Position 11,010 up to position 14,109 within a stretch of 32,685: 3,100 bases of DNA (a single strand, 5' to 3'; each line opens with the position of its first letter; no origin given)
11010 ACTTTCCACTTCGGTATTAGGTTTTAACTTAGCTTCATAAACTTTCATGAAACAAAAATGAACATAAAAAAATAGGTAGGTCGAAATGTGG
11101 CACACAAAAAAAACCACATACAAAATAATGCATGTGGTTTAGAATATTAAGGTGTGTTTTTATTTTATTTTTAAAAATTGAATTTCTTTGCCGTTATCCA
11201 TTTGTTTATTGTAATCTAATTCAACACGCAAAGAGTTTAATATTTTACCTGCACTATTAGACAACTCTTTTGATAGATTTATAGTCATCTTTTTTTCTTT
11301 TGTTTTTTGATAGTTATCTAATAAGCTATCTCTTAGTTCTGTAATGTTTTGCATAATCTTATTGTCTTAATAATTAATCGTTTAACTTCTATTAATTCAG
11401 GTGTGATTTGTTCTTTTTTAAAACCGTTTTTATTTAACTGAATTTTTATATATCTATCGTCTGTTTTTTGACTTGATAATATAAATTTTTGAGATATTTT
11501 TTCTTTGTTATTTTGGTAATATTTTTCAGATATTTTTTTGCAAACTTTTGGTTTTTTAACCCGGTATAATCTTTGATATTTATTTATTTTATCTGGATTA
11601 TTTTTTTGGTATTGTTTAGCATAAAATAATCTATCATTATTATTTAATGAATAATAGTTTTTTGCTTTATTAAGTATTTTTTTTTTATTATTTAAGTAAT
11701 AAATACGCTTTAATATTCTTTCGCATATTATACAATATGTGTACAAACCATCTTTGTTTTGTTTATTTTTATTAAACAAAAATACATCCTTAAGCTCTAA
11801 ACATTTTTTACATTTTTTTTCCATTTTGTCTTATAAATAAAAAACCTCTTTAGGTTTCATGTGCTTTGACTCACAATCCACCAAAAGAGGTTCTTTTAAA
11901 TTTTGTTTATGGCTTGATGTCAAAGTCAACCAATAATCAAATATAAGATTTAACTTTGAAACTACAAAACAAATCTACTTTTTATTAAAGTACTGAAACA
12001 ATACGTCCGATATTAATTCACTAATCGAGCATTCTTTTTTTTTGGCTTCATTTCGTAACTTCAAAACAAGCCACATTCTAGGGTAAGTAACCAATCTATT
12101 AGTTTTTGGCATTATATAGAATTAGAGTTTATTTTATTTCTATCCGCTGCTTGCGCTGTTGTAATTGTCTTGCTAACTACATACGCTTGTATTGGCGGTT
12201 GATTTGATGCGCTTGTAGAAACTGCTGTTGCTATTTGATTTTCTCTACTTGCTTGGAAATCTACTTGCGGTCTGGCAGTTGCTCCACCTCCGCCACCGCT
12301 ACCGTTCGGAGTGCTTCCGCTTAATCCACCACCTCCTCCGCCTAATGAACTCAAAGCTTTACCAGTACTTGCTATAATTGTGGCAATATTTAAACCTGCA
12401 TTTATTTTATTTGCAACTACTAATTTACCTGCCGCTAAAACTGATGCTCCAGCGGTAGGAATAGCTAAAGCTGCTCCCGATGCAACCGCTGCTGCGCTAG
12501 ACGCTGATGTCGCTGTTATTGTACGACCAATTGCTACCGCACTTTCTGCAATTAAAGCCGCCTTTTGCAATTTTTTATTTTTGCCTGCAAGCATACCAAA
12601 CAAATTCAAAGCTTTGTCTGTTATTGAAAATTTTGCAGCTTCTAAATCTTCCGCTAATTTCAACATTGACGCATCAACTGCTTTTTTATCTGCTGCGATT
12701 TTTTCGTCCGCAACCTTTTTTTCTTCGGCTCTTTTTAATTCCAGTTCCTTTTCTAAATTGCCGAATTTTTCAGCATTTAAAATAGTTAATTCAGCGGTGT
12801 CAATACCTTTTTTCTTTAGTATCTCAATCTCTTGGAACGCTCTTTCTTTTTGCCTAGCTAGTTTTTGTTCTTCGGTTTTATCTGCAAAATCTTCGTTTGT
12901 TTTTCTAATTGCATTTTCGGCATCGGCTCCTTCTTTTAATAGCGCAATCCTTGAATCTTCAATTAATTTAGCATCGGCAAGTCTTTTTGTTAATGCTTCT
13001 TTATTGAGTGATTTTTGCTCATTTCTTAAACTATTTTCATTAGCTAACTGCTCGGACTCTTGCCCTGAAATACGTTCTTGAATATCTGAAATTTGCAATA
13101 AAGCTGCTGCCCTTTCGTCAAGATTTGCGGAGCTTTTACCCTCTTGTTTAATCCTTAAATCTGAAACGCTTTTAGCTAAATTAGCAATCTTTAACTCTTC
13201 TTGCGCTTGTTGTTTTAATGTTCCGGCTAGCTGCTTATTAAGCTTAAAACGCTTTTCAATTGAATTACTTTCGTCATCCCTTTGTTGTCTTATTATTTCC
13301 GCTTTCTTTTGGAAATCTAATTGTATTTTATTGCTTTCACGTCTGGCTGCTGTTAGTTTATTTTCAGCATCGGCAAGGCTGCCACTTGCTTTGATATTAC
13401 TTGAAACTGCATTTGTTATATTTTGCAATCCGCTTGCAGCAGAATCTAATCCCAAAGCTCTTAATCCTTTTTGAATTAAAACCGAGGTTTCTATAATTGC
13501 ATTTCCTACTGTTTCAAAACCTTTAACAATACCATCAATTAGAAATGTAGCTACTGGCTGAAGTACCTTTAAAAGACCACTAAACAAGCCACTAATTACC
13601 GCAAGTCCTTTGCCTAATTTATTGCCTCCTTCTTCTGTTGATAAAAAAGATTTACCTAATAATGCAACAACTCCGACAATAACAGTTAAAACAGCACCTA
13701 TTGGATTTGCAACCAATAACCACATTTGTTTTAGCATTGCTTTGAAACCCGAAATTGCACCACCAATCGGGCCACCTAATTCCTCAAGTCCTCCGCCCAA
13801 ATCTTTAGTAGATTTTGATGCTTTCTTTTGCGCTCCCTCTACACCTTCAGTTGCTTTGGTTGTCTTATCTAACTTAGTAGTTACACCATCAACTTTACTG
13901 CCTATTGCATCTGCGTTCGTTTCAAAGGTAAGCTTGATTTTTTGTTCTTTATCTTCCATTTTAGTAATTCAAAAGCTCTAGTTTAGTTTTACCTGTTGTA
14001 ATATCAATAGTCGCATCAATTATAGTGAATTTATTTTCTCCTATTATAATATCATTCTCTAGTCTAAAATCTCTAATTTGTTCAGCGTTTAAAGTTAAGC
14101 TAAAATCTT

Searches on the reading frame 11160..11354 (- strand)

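Call 76: search_protein_families(library=phrogs, proteins=[window:11160-11354:-], max_evalue=0.01)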
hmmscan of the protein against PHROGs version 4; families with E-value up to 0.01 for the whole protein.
window:11160-11354:- (64 aa): 2 families
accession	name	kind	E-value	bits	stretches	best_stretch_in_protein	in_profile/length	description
phrog_17069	-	unknown function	0.00033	21.6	1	4-54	90-140/145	-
phrog_2044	-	DNA, RNA and nucleotide metabolism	0.002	19.2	1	10-57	18-65/78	RNA polymerase beta subunit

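Call 77: search_protein_families(library=pfam, proteins=[window:11160-11354:-], max_evalue=0.01)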
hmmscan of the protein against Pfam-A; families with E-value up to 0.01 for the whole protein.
window:11160-11354:- (64 aa): 0 families

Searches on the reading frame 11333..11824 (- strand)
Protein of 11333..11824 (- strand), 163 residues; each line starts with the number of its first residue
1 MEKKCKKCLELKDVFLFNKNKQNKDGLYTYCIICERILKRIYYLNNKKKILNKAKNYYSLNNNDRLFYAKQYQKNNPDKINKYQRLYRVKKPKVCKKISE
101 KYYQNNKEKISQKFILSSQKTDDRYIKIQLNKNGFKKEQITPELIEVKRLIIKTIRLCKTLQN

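Call 52: find_related_loci(query=window:11333-11824:-, collection=viral_contigs, flank=2500)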
Query window:11333-11824:- (163 aa) in viral_contigs; peptide patterns used: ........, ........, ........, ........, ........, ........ (x = any residue, [..] = any of these).
35 stretches matched a pattern; 6 encode a relative of the query (tblastn E <= 1e-3); 6 distinct loci.
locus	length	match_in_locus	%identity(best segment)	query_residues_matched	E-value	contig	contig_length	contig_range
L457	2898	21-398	42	38-163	2e-21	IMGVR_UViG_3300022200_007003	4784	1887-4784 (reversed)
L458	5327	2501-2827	33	5-113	1e-8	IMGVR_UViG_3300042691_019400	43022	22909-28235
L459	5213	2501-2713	41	1-74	2e-8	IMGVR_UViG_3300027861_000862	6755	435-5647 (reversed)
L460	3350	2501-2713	41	1-74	2e-8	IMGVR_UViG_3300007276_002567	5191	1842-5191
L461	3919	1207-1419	41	1-74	2e-8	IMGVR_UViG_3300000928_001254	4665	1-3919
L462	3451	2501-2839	31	1-110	1e-5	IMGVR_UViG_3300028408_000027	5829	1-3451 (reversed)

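Call 57: search_protein_families(library=pfam, proteins=[window:11333-11824:-], max_evalue=0.01)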
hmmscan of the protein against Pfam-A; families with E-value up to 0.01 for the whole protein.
window:11333-11824:- (163 aa): 0 families

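Call 76: search_protein_families(library=phrogs, proteins=[window:11333-11824:-], max_evalue=0.01)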
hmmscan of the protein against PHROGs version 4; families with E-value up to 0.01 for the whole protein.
window:11333-11824:- (163 aa): 10 families
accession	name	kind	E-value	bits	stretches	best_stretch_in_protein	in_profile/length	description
phrog_2340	-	DNA, RNA and nucleotide metabolism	1.4e-06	29.6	1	2-117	8-112/171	endonuclease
phrog_1035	-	DNA, RNA and nucleotide metabolism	1.4e-06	29.4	1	2-103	63-151/271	endonuclease VII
phrog_36724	-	unknown function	0.00012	23.2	0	75-148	3-74/88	-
phrog_30859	-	unknown function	0.00021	23.1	1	1-111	1-98/117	-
phrog_6611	-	unknown function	0.00077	20.6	1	2-40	141-179/180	-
phrog_17714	-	unknown function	0.002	19.4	1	32-109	12-86/129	-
phrog_12813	-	unknown function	0.0022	18.9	1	2-41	153-192/199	-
phrog_5558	-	moron, auxiliary metabolic gene and host takeover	0.0024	19.1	1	1-114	7-116/130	Lar-like restriction alleviation protein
phrog_7091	-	DNA, RNA and nucleotide metabolism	0.0042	18.4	0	3-87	14-106/132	HNH endonuclease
phrog_2633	-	DNA, RNA and nucleotide metabolism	0.0047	18.1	0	2-63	13-72/142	endonuclease VII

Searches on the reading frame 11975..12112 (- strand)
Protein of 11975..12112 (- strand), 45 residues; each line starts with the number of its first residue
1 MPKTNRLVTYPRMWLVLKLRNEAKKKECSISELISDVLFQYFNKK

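Call 76: search_protein_families(library=phrogs, proteins=[window:11975-12112:-], max_evalue=0.01)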
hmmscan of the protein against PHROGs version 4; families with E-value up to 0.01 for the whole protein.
window:11975-12112:- (45 aa): 1 family
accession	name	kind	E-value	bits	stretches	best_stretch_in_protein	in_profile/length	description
phrog_11622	-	transcription regulation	0.0035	18.5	1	18-43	12-37/100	transcriptional regulator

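Call 77: search_protein_families(library=pfam, proteins=[window:11975-12112:-], max_evalue=0.01)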
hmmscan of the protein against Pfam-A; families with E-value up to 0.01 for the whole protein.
window:11975-12112:- (45 aa): 0 families

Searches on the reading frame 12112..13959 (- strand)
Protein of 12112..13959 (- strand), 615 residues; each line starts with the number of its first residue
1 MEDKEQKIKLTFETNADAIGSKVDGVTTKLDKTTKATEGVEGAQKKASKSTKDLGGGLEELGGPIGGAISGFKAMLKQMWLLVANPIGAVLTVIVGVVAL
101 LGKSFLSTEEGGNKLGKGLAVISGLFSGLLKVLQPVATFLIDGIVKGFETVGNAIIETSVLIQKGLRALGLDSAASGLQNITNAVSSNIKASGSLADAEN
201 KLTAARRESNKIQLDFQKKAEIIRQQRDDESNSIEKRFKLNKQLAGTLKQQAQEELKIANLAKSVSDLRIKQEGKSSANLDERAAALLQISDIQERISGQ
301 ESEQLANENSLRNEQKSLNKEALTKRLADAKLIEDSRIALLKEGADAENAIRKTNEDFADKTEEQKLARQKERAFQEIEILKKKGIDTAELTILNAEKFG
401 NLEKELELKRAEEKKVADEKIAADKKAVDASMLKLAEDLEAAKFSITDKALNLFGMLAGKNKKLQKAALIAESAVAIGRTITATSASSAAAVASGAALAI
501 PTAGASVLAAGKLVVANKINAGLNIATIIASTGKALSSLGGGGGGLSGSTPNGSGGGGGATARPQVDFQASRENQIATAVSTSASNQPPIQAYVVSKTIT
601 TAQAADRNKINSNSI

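Call 64: find_related_loci(query=window:12112-13959:-, collection=viral_contigs, flank=3000)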
Query window:12112-13959:- (615 aa) in viral_contigs; peptide patterns used: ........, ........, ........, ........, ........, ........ (x = any residue, [..] = any of these).
45 stretches matched a pattern; 17 encode a relative of the query (tblastn E <= 1e-3); 17 distinct loci.
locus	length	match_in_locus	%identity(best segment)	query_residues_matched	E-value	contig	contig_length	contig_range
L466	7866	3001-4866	62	1-615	0e+0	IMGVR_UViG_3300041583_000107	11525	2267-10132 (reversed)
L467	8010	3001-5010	58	1-615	0e+0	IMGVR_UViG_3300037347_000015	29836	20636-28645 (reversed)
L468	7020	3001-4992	57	1-615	0e+0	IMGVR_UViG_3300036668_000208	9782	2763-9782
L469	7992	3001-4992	57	1-615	0e+0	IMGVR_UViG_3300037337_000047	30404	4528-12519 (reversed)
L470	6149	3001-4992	56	1-615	0e+0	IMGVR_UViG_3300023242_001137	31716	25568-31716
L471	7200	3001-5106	51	1-615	4e-180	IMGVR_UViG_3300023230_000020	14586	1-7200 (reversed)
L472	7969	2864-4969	50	1-615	2e-178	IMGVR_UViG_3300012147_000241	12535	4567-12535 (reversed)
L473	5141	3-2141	49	1-615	4e-174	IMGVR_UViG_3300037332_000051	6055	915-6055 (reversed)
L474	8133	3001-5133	49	1-615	1e-171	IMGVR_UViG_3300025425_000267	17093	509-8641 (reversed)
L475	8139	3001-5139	49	1-615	1e-170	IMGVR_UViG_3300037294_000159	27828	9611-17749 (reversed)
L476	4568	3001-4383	60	1-418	6e-154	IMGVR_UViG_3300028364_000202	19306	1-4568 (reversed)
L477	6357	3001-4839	45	1-615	1e-115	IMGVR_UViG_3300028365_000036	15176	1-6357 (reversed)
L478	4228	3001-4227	43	1-424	8e-71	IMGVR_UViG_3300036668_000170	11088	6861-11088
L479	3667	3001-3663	54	1-179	7e-59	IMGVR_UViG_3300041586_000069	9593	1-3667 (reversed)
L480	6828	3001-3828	44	54-329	8e-56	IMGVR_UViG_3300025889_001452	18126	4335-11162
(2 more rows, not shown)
